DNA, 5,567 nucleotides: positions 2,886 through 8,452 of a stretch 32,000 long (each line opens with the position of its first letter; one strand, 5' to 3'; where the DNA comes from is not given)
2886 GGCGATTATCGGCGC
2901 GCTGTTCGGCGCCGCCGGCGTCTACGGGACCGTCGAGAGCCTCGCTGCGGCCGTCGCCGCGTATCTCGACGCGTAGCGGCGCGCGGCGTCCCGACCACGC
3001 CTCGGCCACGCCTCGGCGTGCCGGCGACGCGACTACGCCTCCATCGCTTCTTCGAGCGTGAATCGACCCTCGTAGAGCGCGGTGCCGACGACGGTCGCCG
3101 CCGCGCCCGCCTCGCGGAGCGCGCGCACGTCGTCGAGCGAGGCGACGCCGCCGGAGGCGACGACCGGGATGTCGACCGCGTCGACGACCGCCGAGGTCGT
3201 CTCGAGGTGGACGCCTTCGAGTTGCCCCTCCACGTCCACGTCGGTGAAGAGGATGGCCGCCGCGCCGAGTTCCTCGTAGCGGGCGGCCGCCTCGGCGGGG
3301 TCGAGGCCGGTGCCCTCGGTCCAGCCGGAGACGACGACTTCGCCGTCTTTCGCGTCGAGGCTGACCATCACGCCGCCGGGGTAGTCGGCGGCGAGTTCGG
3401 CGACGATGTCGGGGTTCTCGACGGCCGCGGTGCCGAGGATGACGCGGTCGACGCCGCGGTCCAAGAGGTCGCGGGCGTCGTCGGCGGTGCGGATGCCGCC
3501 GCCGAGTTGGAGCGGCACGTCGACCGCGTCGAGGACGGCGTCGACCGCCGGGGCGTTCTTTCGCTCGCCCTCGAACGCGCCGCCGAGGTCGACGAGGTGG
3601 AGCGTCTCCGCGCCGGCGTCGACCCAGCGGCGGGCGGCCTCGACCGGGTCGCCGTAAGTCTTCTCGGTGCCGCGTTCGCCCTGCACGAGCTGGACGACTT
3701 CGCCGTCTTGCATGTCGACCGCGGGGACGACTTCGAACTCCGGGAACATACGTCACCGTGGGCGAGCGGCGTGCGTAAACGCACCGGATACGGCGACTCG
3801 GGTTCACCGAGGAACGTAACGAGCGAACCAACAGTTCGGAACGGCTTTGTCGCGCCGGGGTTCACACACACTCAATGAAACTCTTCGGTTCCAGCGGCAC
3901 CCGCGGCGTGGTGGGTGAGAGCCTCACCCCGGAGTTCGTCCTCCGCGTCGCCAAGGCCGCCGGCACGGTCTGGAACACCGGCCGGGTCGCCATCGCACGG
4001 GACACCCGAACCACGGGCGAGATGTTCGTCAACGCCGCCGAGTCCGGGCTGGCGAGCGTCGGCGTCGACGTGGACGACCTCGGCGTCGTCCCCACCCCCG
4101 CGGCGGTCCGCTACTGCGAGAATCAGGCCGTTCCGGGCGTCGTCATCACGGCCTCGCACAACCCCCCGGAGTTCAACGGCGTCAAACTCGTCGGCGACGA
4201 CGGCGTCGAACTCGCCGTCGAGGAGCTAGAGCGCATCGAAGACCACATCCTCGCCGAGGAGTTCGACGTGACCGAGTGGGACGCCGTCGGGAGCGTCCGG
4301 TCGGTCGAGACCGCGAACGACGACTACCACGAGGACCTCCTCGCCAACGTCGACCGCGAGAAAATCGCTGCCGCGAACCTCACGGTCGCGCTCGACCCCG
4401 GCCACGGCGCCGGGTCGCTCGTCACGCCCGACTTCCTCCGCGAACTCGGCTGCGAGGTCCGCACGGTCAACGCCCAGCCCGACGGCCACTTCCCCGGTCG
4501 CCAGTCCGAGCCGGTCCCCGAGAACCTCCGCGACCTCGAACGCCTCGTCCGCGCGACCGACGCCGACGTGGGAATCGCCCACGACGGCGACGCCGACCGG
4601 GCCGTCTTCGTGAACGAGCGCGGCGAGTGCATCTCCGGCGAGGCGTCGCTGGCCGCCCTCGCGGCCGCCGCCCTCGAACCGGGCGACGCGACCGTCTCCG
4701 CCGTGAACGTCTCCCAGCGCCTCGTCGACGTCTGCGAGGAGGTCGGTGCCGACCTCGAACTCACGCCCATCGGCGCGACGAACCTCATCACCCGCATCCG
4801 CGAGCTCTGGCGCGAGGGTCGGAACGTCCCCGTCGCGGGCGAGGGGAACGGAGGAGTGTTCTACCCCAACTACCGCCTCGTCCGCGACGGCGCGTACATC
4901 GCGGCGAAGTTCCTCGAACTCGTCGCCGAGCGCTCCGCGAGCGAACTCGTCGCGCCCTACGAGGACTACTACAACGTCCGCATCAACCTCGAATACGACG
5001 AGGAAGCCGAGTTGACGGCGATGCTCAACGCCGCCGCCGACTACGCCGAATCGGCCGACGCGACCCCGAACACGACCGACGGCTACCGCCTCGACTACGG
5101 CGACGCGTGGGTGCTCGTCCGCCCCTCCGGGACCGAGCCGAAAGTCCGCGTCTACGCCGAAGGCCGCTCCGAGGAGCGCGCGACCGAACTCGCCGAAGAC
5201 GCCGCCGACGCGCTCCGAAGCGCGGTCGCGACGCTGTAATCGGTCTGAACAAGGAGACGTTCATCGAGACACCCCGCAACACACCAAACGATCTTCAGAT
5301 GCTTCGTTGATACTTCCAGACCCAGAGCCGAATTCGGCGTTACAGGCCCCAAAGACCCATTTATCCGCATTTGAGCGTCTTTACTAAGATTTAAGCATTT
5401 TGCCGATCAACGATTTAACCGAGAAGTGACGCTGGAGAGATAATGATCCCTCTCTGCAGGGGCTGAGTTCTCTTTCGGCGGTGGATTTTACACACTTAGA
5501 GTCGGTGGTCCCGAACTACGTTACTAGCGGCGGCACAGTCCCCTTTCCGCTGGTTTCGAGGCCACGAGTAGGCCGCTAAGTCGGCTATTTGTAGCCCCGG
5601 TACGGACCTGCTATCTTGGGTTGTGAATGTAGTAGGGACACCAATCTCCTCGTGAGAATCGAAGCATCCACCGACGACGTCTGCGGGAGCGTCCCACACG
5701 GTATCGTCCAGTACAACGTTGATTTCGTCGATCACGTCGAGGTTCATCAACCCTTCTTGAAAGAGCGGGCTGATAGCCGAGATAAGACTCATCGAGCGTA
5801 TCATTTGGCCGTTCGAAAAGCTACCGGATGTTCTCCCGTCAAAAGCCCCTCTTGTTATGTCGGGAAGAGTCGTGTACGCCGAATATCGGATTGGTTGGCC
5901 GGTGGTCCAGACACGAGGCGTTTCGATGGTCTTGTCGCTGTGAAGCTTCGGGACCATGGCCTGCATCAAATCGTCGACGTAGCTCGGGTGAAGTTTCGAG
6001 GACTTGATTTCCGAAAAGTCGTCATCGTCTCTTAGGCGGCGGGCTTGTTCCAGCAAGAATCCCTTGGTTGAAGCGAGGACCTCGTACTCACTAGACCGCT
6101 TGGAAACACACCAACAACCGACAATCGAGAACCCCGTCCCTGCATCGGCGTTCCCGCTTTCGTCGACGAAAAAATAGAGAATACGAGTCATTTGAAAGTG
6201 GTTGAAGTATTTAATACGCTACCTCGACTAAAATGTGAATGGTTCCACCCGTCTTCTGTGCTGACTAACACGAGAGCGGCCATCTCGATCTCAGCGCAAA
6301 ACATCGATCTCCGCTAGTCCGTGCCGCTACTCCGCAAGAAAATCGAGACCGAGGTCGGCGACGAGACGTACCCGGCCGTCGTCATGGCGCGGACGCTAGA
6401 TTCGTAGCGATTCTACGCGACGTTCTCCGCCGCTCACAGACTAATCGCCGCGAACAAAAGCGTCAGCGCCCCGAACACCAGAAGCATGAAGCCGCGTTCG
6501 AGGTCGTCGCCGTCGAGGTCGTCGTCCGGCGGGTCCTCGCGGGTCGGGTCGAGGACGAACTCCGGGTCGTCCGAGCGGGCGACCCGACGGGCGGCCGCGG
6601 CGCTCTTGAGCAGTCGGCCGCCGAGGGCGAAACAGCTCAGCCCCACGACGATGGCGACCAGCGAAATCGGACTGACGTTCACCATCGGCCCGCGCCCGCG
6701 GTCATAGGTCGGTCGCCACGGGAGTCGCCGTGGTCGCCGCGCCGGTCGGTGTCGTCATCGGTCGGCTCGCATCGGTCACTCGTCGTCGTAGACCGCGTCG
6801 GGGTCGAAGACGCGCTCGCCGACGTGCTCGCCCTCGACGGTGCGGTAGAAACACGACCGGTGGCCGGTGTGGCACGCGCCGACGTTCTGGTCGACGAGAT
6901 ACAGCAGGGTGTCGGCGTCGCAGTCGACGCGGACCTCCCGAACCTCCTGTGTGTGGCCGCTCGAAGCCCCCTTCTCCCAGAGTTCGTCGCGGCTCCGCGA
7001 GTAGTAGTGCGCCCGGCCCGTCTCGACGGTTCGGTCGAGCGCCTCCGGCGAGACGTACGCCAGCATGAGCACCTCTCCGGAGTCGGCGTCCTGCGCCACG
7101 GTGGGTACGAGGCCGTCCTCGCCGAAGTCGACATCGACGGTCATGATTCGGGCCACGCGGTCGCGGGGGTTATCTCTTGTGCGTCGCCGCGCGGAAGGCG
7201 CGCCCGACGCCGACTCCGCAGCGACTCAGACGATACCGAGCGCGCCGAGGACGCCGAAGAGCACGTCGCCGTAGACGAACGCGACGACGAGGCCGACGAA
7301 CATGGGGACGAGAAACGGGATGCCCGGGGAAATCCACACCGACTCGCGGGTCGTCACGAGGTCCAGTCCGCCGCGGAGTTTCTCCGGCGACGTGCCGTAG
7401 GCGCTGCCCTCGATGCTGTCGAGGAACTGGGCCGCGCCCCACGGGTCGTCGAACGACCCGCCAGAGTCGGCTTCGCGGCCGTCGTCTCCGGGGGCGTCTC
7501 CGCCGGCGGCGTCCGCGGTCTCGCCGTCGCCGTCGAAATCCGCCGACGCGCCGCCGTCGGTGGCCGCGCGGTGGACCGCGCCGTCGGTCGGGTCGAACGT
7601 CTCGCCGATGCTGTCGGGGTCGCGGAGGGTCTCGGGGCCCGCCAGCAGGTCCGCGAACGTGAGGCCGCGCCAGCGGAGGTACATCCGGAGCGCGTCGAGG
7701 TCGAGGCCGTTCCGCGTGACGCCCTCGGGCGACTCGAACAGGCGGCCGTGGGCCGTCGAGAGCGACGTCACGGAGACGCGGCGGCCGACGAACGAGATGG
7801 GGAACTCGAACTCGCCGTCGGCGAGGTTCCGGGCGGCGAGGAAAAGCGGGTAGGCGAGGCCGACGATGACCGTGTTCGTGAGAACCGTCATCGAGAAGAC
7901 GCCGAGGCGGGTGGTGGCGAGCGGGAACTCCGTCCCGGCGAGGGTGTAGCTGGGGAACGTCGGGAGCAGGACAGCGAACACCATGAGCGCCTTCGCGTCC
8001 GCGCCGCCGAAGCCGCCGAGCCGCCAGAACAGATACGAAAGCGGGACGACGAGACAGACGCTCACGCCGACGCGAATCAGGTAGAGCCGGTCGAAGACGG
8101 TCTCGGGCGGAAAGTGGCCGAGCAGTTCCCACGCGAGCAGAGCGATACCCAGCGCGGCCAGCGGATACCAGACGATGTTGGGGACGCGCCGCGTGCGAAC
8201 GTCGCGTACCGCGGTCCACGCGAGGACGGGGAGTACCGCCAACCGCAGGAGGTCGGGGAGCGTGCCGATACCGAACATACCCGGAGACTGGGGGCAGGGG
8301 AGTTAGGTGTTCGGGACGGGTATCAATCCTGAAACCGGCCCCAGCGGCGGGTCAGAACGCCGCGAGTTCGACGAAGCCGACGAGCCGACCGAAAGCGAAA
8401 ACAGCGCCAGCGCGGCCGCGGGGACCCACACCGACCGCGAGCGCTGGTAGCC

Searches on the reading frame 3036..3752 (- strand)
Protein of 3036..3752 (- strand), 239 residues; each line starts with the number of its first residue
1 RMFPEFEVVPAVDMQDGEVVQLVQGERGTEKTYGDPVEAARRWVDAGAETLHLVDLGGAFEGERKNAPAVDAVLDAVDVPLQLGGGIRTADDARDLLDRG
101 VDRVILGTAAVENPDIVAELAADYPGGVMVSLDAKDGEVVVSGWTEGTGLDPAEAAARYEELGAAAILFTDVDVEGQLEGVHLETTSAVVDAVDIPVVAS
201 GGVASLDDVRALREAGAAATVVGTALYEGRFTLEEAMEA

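Call 29: search_protein_families(library=pfam, proteins=[window:3036-3752:-])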
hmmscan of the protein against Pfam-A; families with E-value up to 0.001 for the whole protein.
window:3036-3752:- (239 aa): 9 families
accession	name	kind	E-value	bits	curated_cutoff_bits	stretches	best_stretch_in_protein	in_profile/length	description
PF00977.27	His_biosynth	-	7.2e-78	261.6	23.6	1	7-232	1-228/228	Histidine biosynthesis protein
PF01207.24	Dus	-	5.2e-10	39.4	20.4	1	36-119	140-226/311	Dihydrouridine synthase (Dus)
PF03060.21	NMO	-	2.7e-09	37.3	28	1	186-226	185-225/331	Nitronate monooxygenase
PF05690.20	ThiG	-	9.8e-09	35.4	23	1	35-118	133-215/247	Thiazole biosynthesis protein ThiG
PF01180.27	DHO_dh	-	1.1e-08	35.1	27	1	183-234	227-281/291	Dihydroorotate dehydrogenase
PF00218.27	IGPS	-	8.6e-07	28.8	27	0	181-228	194-243/254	Indole-3-glycerol phosphate synthase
PF01884.23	PcrB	-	4.8e-05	23.4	23.9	0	69-115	173-216/226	PcrB family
PF02581.23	TMP-TENI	-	9.1e-05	22.3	27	0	155-225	107-179/180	Thiamine monophosphate synthase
PF00290.26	Trp_syntA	-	0.00022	20.7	27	0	68-113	188-232/259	Tryptophan synthase alpha chain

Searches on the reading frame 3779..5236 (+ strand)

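Call 29: search_protein_families(library=pfam, proteins=[window:3779-5236:+])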
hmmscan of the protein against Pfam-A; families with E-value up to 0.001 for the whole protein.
window:3779-5236:+ (486 aa): 4 families
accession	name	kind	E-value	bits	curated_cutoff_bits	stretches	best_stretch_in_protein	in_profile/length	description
PF02878.22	PGM_PMM_I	-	9e-37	126.3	22.5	1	34-162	2-136/138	Phosphoglucomutase/phosphomannomutase, alpha/beta/alpha domain I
PF02879.22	PGM_PMM_II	-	3.9e-28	98.5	29.3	1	181-282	1-103/103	Phosphoglucomutase/phosphomannomutase, alpha/beta/alpha domain II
PF00408.26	PGM_PMM_IV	-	8.9e-17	61.4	23.1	1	403-477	3-67/68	Phosphoglucomutase/phosphomannomutase, C-terminal domain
PF02880.22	PGM_PMM_III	-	6.8e-13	49.2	20.7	1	290-396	5-114/115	Phosphoglucomutase/phosphomannomutase, alpha/beta/alpha domain III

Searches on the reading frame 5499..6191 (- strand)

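Call 54: search_protein_families(library=pfam, proteins=[window:5499-6191:-], max_evalue=0.01)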
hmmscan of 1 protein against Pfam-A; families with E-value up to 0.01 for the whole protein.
window:5499-6191:- (231 aa): 1 family
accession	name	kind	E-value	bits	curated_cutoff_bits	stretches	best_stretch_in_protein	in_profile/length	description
PF12686.12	DUF3800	-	1.7e-06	29.2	21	1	6-209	1-145/149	Protein of unknown function (DUF3800)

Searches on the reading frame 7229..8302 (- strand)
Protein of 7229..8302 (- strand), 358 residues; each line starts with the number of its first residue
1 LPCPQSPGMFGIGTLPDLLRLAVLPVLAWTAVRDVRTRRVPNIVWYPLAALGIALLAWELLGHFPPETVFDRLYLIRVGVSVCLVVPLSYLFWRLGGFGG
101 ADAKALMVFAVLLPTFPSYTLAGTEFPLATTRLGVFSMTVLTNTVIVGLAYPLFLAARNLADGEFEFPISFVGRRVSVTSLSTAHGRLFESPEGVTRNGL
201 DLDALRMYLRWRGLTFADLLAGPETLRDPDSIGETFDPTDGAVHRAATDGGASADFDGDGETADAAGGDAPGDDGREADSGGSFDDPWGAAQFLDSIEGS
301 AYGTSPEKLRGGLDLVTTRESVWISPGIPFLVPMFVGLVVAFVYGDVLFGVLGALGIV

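Call 29: search_protein_families(library=pfam, proteins=[window:7229-8302:-])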
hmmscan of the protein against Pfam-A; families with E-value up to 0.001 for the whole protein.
window:7229-8302:- (358 aa): 2 families
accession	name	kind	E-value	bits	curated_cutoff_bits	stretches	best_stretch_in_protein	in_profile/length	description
PF01478.23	Peptidase_A24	-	2.4e-11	44.5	26.5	1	23-152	3-103/104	Type IV leader peptidase family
PF06847.16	Arc_PepC_II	-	5.5e-10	40.1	29.9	1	319-347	65-93/93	Archaeal Peptidase A24 C-terminus Type II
